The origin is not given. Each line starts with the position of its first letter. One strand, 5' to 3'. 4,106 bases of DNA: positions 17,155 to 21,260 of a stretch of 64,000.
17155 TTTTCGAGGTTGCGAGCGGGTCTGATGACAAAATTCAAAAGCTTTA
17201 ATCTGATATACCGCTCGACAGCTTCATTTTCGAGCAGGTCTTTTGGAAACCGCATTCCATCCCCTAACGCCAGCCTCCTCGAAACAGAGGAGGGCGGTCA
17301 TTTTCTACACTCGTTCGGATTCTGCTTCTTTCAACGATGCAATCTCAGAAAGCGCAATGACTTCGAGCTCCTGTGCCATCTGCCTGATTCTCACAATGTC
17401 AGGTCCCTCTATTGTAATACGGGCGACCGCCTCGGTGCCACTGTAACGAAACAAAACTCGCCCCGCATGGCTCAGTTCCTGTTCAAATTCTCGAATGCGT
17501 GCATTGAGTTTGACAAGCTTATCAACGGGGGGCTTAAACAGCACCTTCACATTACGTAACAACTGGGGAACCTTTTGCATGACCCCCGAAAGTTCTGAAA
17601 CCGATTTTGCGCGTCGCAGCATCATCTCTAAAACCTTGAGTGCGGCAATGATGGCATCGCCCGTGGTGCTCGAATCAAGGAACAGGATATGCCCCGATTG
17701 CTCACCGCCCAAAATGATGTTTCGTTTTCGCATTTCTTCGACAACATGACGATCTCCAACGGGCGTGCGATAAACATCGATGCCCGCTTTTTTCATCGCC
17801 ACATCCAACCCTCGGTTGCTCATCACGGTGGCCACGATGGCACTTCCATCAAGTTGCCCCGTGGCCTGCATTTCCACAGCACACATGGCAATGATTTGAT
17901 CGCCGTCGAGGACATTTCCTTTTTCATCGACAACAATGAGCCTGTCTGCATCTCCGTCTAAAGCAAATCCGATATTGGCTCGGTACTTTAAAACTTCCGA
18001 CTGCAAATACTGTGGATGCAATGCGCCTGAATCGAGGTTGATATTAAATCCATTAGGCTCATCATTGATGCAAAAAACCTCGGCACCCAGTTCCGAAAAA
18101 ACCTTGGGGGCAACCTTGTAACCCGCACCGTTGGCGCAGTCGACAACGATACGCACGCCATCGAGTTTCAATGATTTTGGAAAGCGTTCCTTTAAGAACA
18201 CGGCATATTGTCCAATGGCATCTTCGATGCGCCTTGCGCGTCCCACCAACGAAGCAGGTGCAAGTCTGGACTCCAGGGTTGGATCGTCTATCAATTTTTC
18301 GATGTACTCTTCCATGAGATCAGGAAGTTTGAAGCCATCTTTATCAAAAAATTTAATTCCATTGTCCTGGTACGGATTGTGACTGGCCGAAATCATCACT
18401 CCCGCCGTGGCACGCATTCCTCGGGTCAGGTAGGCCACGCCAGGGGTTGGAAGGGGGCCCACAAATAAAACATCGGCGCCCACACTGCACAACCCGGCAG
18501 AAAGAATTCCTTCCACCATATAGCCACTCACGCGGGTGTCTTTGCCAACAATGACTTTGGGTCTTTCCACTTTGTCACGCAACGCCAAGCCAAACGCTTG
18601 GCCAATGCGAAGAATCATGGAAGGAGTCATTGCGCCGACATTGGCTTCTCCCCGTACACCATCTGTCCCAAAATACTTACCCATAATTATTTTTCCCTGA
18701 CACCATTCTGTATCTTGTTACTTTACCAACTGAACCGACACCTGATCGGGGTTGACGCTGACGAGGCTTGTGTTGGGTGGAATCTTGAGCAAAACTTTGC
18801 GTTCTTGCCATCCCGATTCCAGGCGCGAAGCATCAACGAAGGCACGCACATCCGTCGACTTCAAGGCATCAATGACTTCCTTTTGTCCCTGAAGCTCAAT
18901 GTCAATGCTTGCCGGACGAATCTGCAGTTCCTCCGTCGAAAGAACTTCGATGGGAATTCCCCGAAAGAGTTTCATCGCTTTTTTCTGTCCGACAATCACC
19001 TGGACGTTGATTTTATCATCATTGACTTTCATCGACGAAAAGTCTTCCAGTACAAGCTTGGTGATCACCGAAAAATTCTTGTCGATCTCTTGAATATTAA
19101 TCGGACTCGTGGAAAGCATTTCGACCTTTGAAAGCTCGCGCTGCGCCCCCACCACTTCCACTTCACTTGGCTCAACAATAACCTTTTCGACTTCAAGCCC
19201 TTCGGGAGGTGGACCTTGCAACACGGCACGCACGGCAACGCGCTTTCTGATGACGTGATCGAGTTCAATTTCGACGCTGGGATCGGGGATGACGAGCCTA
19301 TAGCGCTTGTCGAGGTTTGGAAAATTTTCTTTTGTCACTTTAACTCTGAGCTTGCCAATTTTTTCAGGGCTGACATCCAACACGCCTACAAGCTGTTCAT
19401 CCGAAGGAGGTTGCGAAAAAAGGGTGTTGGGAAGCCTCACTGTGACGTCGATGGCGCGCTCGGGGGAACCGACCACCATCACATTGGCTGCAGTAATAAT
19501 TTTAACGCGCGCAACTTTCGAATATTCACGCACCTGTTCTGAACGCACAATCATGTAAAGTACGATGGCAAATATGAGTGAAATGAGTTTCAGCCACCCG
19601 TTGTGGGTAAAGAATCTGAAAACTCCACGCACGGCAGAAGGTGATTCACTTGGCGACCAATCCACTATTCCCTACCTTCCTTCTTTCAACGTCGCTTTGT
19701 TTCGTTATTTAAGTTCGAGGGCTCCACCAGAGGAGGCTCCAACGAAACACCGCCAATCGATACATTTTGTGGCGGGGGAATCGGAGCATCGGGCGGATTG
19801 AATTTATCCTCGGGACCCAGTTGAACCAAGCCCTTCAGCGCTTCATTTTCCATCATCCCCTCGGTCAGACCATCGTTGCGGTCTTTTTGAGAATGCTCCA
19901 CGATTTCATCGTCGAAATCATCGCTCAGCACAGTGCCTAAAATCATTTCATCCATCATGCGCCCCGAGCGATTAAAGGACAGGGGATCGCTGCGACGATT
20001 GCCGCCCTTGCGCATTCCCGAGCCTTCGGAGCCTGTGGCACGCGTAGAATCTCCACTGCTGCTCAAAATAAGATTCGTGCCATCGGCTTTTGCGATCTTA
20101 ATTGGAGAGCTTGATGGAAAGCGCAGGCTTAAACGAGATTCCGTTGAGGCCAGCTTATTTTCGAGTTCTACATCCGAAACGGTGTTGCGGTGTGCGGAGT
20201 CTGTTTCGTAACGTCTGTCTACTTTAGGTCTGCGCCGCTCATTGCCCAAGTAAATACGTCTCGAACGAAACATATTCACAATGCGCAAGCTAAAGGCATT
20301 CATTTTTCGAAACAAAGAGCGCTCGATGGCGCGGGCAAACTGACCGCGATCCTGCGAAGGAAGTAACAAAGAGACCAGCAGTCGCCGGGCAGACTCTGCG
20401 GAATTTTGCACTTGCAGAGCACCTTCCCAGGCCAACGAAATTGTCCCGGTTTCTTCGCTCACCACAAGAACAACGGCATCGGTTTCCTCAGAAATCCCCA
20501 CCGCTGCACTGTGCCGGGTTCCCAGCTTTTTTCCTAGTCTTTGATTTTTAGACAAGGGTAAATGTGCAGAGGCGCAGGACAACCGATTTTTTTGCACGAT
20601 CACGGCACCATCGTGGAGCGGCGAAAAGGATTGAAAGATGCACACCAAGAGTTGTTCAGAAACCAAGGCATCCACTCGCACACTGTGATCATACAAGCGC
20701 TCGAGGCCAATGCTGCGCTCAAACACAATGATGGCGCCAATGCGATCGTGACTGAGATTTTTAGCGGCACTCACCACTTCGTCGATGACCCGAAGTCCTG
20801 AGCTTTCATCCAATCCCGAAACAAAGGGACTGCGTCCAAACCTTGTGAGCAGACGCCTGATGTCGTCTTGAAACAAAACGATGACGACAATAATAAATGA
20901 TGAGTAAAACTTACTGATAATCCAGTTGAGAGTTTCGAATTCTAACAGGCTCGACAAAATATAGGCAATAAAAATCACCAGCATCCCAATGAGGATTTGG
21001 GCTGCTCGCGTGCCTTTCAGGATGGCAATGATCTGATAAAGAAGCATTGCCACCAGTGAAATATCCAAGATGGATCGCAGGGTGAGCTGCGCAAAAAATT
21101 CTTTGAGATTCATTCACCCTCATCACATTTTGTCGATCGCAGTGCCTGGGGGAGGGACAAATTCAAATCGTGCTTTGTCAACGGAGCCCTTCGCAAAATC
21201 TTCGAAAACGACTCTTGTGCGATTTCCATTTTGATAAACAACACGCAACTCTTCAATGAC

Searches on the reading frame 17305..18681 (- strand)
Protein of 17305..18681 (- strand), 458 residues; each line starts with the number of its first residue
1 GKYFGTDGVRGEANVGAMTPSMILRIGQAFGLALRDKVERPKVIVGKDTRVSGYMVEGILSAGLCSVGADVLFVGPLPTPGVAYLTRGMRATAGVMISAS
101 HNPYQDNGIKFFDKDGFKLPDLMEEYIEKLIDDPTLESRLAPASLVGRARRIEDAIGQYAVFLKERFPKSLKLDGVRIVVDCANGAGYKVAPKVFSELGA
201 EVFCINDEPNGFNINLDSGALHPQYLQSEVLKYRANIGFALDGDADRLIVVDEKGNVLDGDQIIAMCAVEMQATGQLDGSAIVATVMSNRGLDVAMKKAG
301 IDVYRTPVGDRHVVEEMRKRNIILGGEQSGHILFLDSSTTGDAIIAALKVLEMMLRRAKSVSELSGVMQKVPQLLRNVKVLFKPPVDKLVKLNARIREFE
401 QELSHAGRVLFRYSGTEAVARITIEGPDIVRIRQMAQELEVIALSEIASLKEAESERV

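Call 49: search_protein_families(library=pfam, proteins=[window:17305-18681:-], max_evalue=0.00001)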
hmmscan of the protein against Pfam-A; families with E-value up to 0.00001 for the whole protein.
window:17305-18681:- (458 aa): 4 families
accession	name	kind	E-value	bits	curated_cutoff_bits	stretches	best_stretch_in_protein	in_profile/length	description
PF02878.22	PGM_PMM_I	-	1.4e-44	151.6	22.5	1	2-133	2-133/138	Phosphoglucomutase/phosphomannomutase, alpha/beta/alpha domain I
PF02880.22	PGM_PMM_III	-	9.1e-38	129.4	20.7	1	259-369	1-113/115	Phosphoglucomutase/phosphomannomutase, alpha/beta/alpha domain III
PF02879.22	PGM_PMM_II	-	1.9e-16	60.9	29.3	1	159-255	3-103/103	Phosphoglucomutase/phosphomannomutase, alpha/beta/alpha domain II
PF00408.26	PGM_PMM_IV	-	3.2e-07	30.7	23.1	1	378-439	4-65/68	Phosphoglucomutase/phosphomannomutase, C-terminal domain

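Call 50: find_related_loci(query=window:17305-18681:-, collection=genome_contigs, flank=1000)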
Query window:17305-18681:- (458 aa) in genome_contigs; peptide patterns used: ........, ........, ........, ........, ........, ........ (x = any residue, [..] = any of these).
600 stretches matched a pattern (row limit reached: there are more); 582 encode a relative of the query (tblastn E <= 1e-3); the best 80 are kept; 80 distinct loci.
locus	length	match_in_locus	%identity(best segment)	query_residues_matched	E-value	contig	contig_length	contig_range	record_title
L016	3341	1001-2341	77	1-447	0e+0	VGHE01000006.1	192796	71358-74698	MAG: Betaproteobacteria bacterium isolate M_surface_10_m2_064 M_surface_10_m2_064_Ga0194123_10000071, whole genome shotg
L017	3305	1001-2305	54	1-435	5e-152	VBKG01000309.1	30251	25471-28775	MAG: Deltaproteobacteria bacterium isolate DP_3 14_1009_13_30cm_scaffold_1348_e:221, whole genome shotgun sequence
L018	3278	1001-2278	51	1-428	6e-136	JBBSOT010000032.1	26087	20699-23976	MAG: Hyphomicrobiales bacterium isolate LS6_sbin.38 LS6_sbin.38_K_2056917_L_26087_cov_12.2260, whole genome shotgun sequ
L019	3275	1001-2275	52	1-428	2e-132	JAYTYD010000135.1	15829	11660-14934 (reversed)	MAG: Methylovirgula sp. isolate GFS_6026 GFS_6026_134, whole genome shotgun sequence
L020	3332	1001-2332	48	1-447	3e-129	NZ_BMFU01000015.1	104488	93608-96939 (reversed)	Paenibacillus silvae strain CGMCC 1.12770 sequence15, whole genome shotgun sequence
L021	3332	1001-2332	48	1-447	4e-128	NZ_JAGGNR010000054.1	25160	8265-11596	Paenibacillus polymyxa strain ISL-58 ISL58_55, whole genome shotgun sequence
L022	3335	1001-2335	49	1-448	5e-128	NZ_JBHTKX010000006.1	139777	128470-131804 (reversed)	Paenibacillus provencensis strain CCUG 53519 GCM70027460_24, whole genome shotgun sequence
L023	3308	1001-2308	49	1-439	9e-128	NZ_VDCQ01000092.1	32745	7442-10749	Paenibacillus hemerocallicola strain KCTC 33185 RDPYD18112709_A.Scaf92, whole genome shotgun sequence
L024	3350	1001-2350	45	2-451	2e-128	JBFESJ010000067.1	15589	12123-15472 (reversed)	MAG: Desulfobacterales bacterium isolate Mix_mud06.2021.04.45 k141_2908244_length_15589_cov_10.5947, whole genome shotgu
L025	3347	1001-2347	46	1-452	2e-127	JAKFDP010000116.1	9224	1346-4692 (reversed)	MAG: Anaerobacillus sp. isolate LC050 contig-124_5615, whole genome shotgun sequence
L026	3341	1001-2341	49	1-450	2e-126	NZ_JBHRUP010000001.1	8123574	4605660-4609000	Paenibacillus sepulcri strain CCM 7311 contig_1, whole genome shotgun sequence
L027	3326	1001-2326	46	1-443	3e-126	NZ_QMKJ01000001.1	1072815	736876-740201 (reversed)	Aliidiomarina sp. B3213 NODE_1_length_1072815_cov_45.505140, whole genome shotgun sequence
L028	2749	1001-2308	48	1-439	3e-128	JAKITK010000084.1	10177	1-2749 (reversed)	MAG: Lysobacterales bacterium isolate D96SM.bin.4 NODE_4596_length_10177_cov_10.870149, whole genome shotgun sequence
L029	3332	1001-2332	47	1-447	4e-126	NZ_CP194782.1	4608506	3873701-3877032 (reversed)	Paenibacillus sp. SN-8-1 chromosome, complete genome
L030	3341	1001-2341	47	1-447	1e-125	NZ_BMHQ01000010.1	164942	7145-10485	Marinithermofilum abyssi strain CGMCC 1.15179 sequence10, whole genome shotgun sequence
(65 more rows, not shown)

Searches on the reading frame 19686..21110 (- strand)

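Call 49: search_protein_families(library=pfam, proteins=[window:19686-21110:-], max_evalue=0.00001)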
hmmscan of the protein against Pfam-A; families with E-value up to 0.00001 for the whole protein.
window:19686-21110:- (474 aa): 2 families
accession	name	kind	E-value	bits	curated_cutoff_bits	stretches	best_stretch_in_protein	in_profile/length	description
PF02457.21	DAC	-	3e-38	130.5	27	1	114-231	2-118/119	DisA bacterial checkpoint controller nucleotide-binding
PF19293.4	CdaA_N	-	2.9e-12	47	23.8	1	6-84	2-81/81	CdaA N-terminal transmembrane domain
